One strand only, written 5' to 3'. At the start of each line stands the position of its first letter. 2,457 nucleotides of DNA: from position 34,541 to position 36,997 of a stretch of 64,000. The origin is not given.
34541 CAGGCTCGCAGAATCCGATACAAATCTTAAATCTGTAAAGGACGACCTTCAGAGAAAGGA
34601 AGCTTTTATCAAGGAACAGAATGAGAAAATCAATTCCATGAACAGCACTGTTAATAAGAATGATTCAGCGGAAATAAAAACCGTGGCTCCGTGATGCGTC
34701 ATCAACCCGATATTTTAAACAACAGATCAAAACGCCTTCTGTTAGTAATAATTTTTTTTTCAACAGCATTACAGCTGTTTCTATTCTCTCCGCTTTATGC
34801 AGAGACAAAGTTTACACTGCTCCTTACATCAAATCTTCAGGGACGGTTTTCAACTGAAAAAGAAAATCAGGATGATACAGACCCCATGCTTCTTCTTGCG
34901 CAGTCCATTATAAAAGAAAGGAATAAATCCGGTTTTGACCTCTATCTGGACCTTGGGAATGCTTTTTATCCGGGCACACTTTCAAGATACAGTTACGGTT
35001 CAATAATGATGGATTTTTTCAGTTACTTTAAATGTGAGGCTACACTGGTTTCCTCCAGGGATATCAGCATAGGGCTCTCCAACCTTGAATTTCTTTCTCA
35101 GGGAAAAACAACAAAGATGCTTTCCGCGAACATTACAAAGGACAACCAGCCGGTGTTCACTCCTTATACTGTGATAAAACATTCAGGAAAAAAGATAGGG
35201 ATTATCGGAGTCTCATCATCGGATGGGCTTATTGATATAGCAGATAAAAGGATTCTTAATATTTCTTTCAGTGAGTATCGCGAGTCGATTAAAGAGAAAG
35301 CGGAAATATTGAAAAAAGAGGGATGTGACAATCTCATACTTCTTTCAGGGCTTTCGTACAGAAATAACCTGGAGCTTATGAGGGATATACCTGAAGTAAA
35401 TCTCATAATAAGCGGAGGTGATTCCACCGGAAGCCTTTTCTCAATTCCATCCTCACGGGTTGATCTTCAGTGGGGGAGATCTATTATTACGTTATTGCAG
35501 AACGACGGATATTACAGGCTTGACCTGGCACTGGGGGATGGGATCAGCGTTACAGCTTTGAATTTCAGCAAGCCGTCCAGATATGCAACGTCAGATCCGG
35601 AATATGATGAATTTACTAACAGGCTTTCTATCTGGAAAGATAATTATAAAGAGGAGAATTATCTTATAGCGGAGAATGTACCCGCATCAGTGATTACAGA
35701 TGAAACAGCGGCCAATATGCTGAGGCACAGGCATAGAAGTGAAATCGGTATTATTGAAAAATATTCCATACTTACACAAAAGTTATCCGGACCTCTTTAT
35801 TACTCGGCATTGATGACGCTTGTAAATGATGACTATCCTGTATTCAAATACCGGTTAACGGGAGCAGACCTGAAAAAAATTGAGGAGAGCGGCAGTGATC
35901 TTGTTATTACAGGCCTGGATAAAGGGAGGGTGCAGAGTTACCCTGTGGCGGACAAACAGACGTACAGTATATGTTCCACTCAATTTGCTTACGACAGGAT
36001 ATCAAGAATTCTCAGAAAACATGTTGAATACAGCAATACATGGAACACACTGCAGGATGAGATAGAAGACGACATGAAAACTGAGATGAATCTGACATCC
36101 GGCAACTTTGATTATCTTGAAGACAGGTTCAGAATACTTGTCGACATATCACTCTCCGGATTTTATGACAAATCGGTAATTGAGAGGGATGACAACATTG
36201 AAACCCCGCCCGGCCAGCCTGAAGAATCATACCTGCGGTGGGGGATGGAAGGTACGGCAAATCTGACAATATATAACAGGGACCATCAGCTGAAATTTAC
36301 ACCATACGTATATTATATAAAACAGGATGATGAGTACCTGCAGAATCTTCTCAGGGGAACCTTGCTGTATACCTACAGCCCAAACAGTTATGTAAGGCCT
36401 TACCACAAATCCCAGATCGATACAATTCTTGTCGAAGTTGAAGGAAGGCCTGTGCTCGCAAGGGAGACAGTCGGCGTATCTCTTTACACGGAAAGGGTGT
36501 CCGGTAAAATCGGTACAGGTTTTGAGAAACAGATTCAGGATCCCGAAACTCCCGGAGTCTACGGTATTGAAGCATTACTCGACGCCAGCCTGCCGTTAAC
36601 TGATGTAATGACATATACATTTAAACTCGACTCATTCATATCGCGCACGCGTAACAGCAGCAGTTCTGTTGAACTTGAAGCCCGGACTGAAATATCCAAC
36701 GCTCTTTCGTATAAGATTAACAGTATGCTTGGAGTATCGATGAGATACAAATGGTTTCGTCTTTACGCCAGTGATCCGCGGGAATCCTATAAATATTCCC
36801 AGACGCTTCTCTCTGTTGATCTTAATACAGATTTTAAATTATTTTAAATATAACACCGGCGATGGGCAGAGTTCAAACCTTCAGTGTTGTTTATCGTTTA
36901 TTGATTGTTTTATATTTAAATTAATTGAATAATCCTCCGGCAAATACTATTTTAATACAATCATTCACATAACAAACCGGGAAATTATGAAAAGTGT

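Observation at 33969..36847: Catalytically dead 5'-nucleotidase fold fused to an outer-membrane-type C-terminus, coupled to a coiled-coil lipoprotein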

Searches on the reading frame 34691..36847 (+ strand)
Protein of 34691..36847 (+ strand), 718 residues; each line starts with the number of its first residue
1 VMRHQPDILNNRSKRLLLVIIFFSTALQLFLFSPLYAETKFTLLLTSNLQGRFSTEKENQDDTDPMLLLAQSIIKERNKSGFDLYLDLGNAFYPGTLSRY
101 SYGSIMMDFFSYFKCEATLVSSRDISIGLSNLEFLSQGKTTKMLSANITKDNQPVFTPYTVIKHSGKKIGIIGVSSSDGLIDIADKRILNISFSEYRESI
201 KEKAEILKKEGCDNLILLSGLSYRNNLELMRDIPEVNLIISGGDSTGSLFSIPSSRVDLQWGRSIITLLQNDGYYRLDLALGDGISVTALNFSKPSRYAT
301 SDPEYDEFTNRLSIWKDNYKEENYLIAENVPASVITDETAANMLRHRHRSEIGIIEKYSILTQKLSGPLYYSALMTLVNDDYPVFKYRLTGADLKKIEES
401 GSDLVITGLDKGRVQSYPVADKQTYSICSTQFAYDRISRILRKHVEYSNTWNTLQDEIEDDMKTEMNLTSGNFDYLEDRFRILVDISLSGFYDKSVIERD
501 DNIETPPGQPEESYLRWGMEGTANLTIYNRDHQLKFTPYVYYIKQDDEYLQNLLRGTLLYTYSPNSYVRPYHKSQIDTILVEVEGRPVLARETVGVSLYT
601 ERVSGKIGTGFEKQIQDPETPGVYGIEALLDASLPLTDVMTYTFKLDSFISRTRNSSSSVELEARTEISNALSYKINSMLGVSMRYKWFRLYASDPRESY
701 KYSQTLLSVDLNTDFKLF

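Call 3: search_protein_families(library=pfam, proteins=[window:34691-36847:+], max_evalue=1)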
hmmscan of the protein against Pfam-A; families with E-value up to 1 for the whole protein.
window:34691-36847:+ (718 aa): 1 family
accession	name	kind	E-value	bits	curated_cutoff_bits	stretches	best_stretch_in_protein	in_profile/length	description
PF02872.23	5_nucleotid_C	-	0.0073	16.9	23.6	1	338-399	31-87/158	5'-nucleotidase, C-terminal domain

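Call 4: search_protein_families(library=ncbifam, proteins=[window:34691-36847:+], max_evalue=1)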
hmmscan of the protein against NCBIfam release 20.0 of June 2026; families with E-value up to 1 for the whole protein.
window:34691-36847:+ (718 aa): 10 families
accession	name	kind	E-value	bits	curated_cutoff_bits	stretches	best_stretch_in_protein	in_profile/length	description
NF041198.1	UshA_like_PCGU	equivalog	2.1e-20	72.8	275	1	110-248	101-239/519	UshA-like (seleno)protein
TIGR04486.1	thiosulf_SoxB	equivalog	3.1e-09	35.7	550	1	74-243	127-297/556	thiosulfohydrolase SoxB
TIGR01530.1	nadN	equivalog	3.2e-08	32.6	436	1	133-243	102-214/550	NAD nucleotidase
NF006934.0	PRK09419.1-1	subfamily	4.6e-05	21.2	1646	1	42-177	54-194/1174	multifunctional 2',3'-cyclic-nucleotide 2'-phosphodiesterase/3'-nucleotidase/5'-nucleotidase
NF006935.0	PRK09419.1-2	equivalog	5.2e-05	21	2801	1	138-244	793-896/1445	multifunctional 2',3'-cyclic-nucleotide 2'-phosphodiesterase/3'-nucleotidase/5'-nucleotidase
NF040549.1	Nt5e_LPXTG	exception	5.8e-05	21.5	1050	1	37-193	95-250/731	cell surface ecto-5'-nucleotidase Nt5e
NF007109.1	PRK09558.1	equivalog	8e-05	21.6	600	1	133-216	129-215/550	bifunctional UDP-sugar hydrolase/5'-nucleotidase UshA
NF006937.0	PRK09419.1-4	equivalog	0.00049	17.6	2554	1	146-244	778-875/1411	multifunctional 2',3'-cyclic-nucleotide 2'-phosphodiesterase/3'-nucleotidase/5'-nucleotidase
NF006936.0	PRK09419.1-3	equivalog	0.0045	14.6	2542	1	149-219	832-902/1212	multifunctional 2',3'-cyclic-nucleotide 2'-phosphodiesterase/3'-nucleotidase/5'-nucleotidase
NF004417.0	PRK05761.1-3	equivalog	0.0047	14.9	780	1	305-364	57-114/858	DNA-directed DNA polymerase I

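Call 5: search_solved_structures(query=window:34691-36847:+, max_evalue=10, show_alignments=2)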
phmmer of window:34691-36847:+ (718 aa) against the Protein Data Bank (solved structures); distinct sequences matched with E-value up to 10: 8.
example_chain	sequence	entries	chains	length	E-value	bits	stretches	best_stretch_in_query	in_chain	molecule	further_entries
2z1a_A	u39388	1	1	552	4.4e-11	45.1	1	83-254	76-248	5'-nucleotidase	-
3ztv_A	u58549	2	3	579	7.9e-05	24.4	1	124-243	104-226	NAD NUCLEOTIDASE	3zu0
5h7w_A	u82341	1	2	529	0.00098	20.8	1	83-255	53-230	venom 5'-nucleotidase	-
7d0v_A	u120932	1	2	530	0.0012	20.5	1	83-255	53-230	Snake venom 5'-nucleotidase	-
3ivd_A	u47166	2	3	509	0.0041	18.7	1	75-176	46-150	Nucleotidase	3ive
8h8a_B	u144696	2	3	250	0.49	11.9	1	106-196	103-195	C-terminal peptide from Putative Rhs-family protein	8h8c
4uwq_A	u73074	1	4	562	1.4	10.4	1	79-243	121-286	SULFUR OXIDATION PROTEIN SOXB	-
2wdc_A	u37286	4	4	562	1.4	10.4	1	79-243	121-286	SULFUR OXIDATION PROTEIN SOXB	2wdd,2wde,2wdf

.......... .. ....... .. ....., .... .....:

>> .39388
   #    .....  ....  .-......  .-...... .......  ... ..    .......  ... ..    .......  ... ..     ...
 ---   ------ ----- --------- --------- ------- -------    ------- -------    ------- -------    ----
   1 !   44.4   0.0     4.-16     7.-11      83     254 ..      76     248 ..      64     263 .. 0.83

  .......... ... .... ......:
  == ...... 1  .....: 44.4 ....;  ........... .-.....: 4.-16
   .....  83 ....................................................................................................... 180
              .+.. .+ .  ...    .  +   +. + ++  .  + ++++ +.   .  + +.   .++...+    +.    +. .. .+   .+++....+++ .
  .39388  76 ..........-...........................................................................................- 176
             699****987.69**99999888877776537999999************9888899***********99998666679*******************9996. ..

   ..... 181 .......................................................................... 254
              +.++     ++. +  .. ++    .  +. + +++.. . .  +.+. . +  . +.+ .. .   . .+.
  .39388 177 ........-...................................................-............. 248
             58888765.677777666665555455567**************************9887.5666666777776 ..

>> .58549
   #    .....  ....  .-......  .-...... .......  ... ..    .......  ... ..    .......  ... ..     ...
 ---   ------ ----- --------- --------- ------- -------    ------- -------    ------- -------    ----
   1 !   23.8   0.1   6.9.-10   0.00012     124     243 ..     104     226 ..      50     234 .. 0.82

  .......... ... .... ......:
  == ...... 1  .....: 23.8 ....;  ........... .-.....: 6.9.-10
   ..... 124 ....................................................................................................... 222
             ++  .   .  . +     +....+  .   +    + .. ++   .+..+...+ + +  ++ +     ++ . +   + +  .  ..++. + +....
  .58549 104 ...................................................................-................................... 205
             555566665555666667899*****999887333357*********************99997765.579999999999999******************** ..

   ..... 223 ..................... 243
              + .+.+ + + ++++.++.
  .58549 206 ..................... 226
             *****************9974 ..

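Call 6: find_homologous_proteins(query=window:34691-36847:+)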
Query window:34691-36847:+ (718 aa): 137 proteins with E <= 0.001 among 8000 candidates; the best 120 are listed.
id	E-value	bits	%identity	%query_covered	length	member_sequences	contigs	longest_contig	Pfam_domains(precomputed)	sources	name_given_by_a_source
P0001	0.0e+0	1594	100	100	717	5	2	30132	-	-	-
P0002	0.0e+0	1251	77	100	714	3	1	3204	-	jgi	-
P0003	0.0e+0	1186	73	100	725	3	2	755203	-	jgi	jgi:hypothetical protein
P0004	0.0e+0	1167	72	100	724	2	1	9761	-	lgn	-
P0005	0.0e+0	1164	72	100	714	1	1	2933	-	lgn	-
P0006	0.0e+0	1137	68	100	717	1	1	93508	-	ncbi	-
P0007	0.0e+0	1135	70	100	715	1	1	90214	-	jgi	jgi:hypothetical protein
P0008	0.0e+0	1129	69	100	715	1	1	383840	-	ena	-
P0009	0.0e+0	1113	69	98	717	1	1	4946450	-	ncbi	-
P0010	0.0e+0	1109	69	99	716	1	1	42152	PF02872.24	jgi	-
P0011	0.0e+0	1104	67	99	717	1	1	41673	-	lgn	-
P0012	0.0e+0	1093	68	97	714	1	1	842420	-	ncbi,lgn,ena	-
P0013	0.0e+0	1086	69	95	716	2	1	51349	-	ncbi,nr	ncbi:MAG: hypothetical protein CVV49_08105 [Spirochaetae bacterium HGW-Spirochaetae-5]|nr:MAG: hypot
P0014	0.0e+0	1082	66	100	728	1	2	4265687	-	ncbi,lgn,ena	-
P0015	0.0e+0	1073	69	96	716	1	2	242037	-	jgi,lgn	jgi:hypothetical protein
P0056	1.8e-178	613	43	97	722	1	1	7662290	-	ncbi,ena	-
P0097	1.6e-166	574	42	97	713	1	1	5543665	-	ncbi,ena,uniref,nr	ncbi:hypothetical protein [uncultured Desulfobacter sp.]|uniref:hypothetical protein n=1 Tax=uncultu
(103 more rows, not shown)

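Call 16: find_encoding_contigs(protein=P0097, flank=8000, max_places=2)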
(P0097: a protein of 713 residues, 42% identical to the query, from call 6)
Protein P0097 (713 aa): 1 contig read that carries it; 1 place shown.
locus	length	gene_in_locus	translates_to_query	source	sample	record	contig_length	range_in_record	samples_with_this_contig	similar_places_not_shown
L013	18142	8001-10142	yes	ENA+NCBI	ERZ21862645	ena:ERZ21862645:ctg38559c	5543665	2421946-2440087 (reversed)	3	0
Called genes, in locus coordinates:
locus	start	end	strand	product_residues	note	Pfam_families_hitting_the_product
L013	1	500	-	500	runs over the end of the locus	PF08323:Glyco_transf_5, PF13439:Glyco_transf_4, PF13579:Glyco_trans_4_4 (weak), PF00534:Glycos_transf_1, PF13692:Glyco_trans_1_4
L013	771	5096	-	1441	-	PF00128:Alpha-amylase (faint), PF14701:hDGE_amylase (faint), PF12439:GDE_N, PF06202:GDE_C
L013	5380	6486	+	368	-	PF01118:Semialdhyde_dh, PF02774:Semialdhyde_dhC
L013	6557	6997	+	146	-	PF01895:PhoU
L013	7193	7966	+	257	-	-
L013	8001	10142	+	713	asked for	-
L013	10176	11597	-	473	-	PF00672:HAMP, PF00512:HisKA (weak), PF02518:HATPase_c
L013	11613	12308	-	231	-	PF00072:Response_reg, PF00486:Trans_reg_C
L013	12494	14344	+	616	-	PF01136:Peptidase_U32, PF12392:DUF3656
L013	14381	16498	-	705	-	PF00092:VWA (faint), PF13519:VWA_2 (weak), PF00691:OmpA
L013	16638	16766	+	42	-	-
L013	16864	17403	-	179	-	PF00857:Isochorismatase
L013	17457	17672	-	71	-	PF01850:PIN (weak)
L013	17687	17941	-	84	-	-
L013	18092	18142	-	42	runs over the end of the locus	-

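Call 17: find_encoding_contigs(protein=P0056, flank=8000, max_places=2)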
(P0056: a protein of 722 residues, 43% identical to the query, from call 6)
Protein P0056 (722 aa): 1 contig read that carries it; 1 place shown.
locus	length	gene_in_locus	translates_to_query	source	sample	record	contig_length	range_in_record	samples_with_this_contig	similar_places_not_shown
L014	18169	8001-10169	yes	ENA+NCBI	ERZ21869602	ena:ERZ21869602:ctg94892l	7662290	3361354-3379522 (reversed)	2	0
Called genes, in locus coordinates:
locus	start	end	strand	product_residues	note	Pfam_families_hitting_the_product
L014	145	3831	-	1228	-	PF00873:ACR_tran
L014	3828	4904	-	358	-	PF25917:BSH_RND, PF25973:BSH_CzcB, PF25876:HH_MFP_RND (weak), PF25954:Beta-barrel_RND_2, PF25990:Beta-barrel_YknX (faint), PF25967:RND-MFP_C, PF25975:CzcB_C (weak), PF25989:YknX_C (weak)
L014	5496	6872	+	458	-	PF13506:Glyco_transf_21, PF00535:Glycos_transf_2, PF13641:Glyco_tranf_2_3, PF01644:Chitin_synth_1 (weak), PF03142:Chitin_synth_2, PF13632:Glyco_trans_2_3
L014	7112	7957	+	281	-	-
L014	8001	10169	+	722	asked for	-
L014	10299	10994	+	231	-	PF04028:DUF374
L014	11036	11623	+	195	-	PF13590:DUF4136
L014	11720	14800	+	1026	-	-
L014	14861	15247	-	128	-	-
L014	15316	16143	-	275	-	PF13462:Thioredoxin_4, PF13098:Thioredoxin_2, PF01323:DSBA, PF13743:Thioredoxin_5 (weak)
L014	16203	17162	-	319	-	PF00753:Lactamase_B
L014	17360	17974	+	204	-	PF02643:DUF192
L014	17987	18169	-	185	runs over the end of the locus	PF00072:Response_reg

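Call 28: search_solved_structures(query=A1, max_evalue=1, show_alignments=2)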
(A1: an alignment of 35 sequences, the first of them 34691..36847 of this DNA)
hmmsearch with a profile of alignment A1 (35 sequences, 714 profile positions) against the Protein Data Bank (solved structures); distinct sequences matched with E-value up to 1: 34.
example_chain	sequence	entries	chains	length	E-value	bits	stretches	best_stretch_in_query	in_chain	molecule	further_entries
3ztv_A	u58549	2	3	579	1.3e-09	40.1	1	130-237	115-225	NAD NUCLEOTIDASE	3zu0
5h7w_A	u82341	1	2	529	3.1e-08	35.5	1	65-239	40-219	venom 5'-nucleotidase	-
7d0v_A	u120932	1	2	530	3.4e-08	35.4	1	65-239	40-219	Snake venom 5'-nucleotidase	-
4uwq_A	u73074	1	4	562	3e-07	32.3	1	75-237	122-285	SULFUR OXIDATION PROTEIN SOXB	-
2wdc_A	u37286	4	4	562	3.4e-07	32.1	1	75-237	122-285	SULFUR OXIDATION PROTEIN SOXB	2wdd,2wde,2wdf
2z1a_A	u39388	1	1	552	4.3e-07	31.8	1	76-238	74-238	5'-nucleotidase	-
6xuq_A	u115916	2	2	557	4.4e-07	31.7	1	27-242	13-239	5'-nucleotidase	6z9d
7qgm_A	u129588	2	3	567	5.2e-07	31.5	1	27-242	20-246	5'-nucleotidase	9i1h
7jv8_A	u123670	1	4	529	1.3e-06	30.2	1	69-242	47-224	5'-nucleotidase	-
9r0d_A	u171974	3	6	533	1.3e-06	30.2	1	69-242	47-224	5'-nucleotidase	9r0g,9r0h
7jv9_A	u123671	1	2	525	1.3e-06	30.2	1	69-242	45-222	5'-nucleotidase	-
6s7f_A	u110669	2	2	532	1.3e-06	30.2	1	69-242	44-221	5'-nucleotidase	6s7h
4h2i_A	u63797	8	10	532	1.3e-06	30.2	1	69-242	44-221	5'-nucleotidase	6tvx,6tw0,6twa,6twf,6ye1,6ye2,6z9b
4h2f_A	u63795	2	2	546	1.3e-06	30.1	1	69-242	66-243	5'-nucleotidase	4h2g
6xue_A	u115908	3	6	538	1.4e-06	30.1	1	69-242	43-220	5'-nucleotidase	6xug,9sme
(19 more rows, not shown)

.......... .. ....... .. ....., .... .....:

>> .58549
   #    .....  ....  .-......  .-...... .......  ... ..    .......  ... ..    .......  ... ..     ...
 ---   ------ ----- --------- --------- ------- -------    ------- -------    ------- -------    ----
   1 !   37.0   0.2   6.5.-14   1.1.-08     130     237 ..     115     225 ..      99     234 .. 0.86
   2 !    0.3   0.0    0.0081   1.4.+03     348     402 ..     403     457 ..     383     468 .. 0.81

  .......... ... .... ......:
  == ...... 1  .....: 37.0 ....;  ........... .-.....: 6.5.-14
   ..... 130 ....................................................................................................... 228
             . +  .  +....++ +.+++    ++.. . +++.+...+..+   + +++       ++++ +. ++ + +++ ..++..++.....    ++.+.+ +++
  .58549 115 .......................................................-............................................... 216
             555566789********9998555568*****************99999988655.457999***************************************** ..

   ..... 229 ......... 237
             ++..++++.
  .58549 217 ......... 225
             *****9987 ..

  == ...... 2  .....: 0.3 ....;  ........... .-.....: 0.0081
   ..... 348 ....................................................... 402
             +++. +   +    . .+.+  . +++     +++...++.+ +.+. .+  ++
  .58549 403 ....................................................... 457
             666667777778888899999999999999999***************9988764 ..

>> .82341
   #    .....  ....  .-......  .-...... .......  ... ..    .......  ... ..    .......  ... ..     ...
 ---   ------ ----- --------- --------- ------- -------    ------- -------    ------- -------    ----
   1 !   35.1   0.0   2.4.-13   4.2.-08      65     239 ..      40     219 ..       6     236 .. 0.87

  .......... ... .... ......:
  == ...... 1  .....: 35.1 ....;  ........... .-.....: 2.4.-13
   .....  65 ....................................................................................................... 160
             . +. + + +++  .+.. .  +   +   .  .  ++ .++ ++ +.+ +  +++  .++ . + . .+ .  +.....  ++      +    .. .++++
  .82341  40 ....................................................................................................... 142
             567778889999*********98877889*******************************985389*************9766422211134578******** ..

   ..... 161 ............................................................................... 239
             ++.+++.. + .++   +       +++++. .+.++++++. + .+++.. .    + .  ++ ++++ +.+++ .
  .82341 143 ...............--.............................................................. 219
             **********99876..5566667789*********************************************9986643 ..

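Call 29: predict_structure(alignment_id=A1)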
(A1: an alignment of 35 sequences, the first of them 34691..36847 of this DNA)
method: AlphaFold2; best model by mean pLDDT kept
length: 718 residues; sequences in the alignment: 35
mean_pLDDT: 84.9   pTM: 0.69
mean pLDDT of the five models: 84.9, 84.5, 83.1, 82.7, 81.0
residues with pLDDT >= 90: 299; 70-90: 351; 50-70: 52; < 50: 16
segments of 3 or more residues with pLDDT < 50: 1-7, 32-35, 96-99
pLDDT, mean of each block of 10 residues (from residue 1): 46 71 77 59 88 76 89 89 90 57 83 92 75 80 90 89 89 83 75 88 92 91 88 90 69 71 85 90 87 90 91 82 83 93 94 92 89 80 91 92 91 87 91 91 90 90 91 90 87 89 77 88 92 94 84 93 87 92 82 92 91 77 88 90 93 65 88 85 91 82 89 61
secondary structure, 60 per line:
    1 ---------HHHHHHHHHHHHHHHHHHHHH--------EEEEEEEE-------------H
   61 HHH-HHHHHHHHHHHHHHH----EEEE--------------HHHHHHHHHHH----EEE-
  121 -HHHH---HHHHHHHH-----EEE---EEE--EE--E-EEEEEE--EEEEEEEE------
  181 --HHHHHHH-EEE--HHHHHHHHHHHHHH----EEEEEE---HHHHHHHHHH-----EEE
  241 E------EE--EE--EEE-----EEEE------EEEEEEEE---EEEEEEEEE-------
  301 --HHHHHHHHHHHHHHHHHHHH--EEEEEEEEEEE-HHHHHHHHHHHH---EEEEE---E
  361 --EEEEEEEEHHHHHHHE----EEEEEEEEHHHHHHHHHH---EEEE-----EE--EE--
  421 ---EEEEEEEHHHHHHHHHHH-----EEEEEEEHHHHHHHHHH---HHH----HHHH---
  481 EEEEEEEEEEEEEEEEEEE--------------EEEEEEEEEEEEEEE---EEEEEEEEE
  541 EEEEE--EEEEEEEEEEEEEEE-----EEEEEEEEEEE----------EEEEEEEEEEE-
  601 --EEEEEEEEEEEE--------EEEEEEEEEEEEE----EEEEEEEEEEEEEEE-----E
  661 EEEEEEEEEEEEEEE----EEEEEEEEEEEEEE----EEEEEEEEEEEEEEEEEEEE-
elements in order (helices of 4 or more, strands of 3 or more residues): H10-30 E39-46 H60-63 H65-79 E84-87 H102-112 E117-119 H122-125 H129-136 E142-144 E148-150 E159-164 E167-174 H183-189 E191-193 H196-209 E214-219 H223-232 E238-241 E256-258 E264-267 E274-281 E285-293 H303-322 E325-335 H337-348 E352-356 E363-370 H371-377 E383-390 H391-400 E404-407 E424-430 H431-441 E447-453 H454-463 H474-477 E481-499 E514-528 E532-545 E548-562 E568-578 E589-599 E603-614 E623-635 E640-654 E660-675 E680-693 E698-717

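Call 32: fold_search(model_id=the predicted structure, library=pdb)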
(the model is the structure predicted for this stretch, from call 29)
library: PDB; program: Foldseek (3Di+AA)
matches with E <= 10: 869; with E <= 0.001: 186
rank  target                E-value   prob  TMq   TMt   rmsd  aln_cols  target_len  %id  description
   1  2z1a                  8.8e-23  1.00  0.46  0.62   6.3       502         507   17  Crystal structure of 5'-nucleotidase precursor from Thermus thermophilus HB8 (released 2007-11-13)
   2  9a7h_A                1.6e-21  1.00  0.44  0.65   5.8       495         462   16  Integrative model of YUND-SP5S by crosslinking MS and deep learning (released 2024-09-18)
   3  2ush_A                1.7e-21  1.00  0.41  0.55   8.5       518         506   14  5'-NUCLEOTIDASE FROM E. COLI (released 1999-06-15)
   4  3ivd_A                7.0e-21  1.00  0.47  0.66   5.9       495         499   16  Putative 5'-Nucleotidase (c4898) from Escherichia Coli in complex with Uridine (released 2009-09-29)
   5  1oie                  7.0e-21  1.00  0.40  0.52   8.8       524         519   14  5'-Nucleotidase (E. coli) with an Engineered Disulfide Bridge (S228C, P513C) (released 2004-08-05)
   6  3ivd_B                7.4e-21  1.00  0.47  0.65   6.1       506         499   15  Putative 5'-Nucleotidase (c4898) from Escherichia Coli in complex with Uridine (released 2009-09-29)
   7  1oi8_A                1.6e-20  1.00  0.47  0.62   6.2       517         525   15  5'-Nucleotidase (E. coli) with an Engineered Disulfide Bridge (P90C, L424C) (released 2004-06-10)
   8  3zu0_A                1.7e-20  1.00  0.47  0.58   6.7       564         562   14  Structure of Haemophilus influenzae NAD nucleotidase (NadN) (released 2011-12-14)
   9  3ive                  2.4e-20  1.00  0.48  0.67   5.9       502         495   15  Putative 5'-Nucleotidase (c4898) from Escherichia Coli in complex with Cytidine (released 2009-09-29)
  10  4wwl                  3.1e-20  1.00  0.49  0.65   5.3       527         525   15  E. coli 5'-nucleotidase mutant I521C labeled with MTSL (intermediate form) (released 2014-11-26)
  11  1hp1                  3.5e-20  1.00  0.39  0.52   9.0       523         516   14  5'-NUCLEOTIDASE (OPEN FORM) COMPLEX WITH ATP (released 2002-03-20)
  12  1ush                  4.0e-20  1.00  0.40  0.53   8.9       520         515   15  5'-NUCLEOTIDASE FROM E. COLI (released 1999-06-15)
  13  9p1m_A                4.2e-20  1.00  0.41  0.55   7.7       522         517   15  Cryo-EM structure of CD73 in complex with antibody Sym024 (released 2025-12-24)
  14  2ush_B                4.7e-20  1.00  0.41  0.53   8.4       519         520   15  5'-NUCLEOTIDASE FROM E. COLI (released 1999-06-15)
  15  1oid_B                5.4e-20  1.00  0.40  0.52   8.4       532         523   15  5'-Nucleotidase (E. coli) with an Engineered Disulfide Bridge (S228C, P513C) (released 2004-06-10)
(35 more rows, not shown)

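Call 33: search_protein_families(library=pfam, alignment_id=A1, max_evalue=0.1)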
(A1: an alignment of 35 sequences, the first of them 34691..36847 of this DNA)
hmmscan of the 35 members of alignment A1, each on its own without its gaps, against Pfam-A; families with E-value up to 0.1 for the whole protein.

A. member 1, window:34691-36847:+ (718 aa): 1 family
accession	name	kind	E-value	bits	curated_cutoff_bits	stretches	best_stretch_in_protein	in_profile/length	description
PF02872.23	5_nucleotid_C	-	0.0073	16.9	23.6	1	338-399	31-87/158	5'-nucleotidase, C-terminal domain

B. families by the number of members that match (of 35 scanned): 10 families
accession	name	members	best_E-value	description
PF02872.23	5_nucleotid_C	25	1.4e-06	5'-nucleotidase, C-terminal domain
PF13704.12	Glyco_tranf_2_4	2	0.023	Glycosyl transferase family 2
PF04338.18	DUF481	1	0.0048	Protein of unknown function, DUF481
PF02697.20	VAPB_antitox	1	0.0058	Putative antitoxin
PF17224.9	DUF5300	1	0.0065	Domain of unknown function (DUF5300)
PF13505.12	OMP_b-brl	1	0.051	Outer membrane protein beta-barrel domain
PF19079.5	CFSR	1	0.057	Collagen-flanked surface repeat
PF08105.16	Antimicrobial10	1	0.068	Metchnikowin family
PF12816.13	TPR_Vps8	1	0.085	Vps8 central TPR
PF07381.18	EarA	1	0.085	EarA-like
